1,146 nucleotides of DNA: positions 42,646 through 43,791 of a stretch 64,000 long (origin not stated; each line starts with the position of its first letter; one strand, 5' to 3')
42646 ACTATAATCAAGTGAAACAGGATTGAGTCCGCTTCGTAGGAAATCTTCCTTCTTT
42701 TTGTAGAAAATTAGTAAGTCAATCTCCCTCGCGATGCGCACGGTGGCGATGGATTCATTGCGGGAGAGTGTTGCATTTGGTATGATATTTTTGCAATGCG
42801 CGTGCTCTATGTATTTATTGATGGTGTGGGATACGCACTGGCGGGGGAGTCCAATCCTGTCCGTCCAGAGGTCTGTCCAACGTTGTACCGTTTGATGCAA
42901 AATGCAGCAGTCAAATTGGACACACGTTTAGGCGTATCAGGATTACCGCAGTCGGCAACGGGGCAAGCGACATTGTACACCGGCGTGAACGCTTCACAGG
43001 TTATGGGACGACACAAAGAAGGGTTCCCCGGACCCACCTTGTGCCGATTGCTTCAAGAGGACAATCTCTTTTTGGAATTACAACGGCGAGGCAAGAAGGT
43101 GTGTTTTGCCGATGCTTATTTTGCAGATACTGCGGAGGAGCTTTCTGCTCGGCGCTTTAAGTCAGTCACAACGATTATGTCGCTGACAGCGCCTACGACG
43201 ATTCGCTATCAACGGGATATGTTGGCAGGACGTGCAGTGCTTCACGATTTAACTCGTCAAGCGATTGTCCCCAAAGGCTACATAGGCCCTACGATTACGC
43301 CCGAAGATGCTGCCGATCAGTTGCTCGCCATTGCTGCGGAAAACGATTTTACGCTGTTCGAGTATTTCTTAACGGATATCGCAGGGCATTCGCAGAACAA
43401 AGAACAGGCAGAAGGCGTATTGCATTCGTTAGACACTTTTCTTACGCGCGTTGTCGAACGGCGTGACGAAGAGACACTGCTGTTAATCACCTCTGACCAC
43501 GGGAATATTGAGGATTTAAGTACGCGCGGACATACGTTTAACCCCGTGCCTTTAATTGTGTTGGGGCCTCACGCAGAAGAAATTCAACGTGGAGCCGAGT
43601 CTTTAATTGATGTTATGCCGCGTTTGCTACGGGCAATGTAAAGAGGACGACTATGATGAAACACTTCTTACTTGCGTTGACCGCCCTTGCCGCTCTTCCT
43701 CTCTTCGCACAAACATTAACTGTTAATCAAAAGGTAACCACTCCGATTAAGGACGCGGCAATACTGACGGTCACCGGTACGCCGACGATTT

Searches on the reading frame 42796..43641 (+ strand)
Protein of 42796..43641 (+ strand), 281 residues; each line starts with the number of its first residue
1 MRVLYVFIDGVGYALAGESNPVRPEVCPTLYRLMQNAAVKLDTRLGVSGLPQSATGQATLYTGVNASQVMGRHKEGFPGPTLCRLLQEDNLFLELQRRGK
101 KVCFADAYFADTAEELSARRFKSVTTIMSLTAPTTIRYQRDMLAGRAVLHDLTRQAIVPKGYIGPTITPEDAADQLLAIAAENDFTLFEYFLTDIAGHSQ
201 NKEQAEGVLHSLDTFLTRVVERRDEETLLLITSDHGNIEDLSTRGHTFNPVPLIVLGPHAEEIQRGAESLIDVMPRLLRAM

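Call 51: search_protein_families(library=pfam, proteins=[window:42796-43641:+], max_evalue=0.001)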
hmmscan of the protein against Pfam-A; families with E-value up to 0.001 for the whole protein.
window:42796-43641:+ (281 aa): 2 families
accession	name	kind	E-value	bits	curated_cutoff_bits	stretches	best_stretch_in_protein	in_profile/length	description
PF01676.23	Metalloenzyme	-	2.4e-20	73.6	24.3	1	1-278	1-245/252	Metalloenzyme superfamily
PF01663.27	Phosphodiest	-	2.4e-05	24.6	23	1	176-236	157-220/342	Type I phosphodiesterase / nucleotide pyrophosphatase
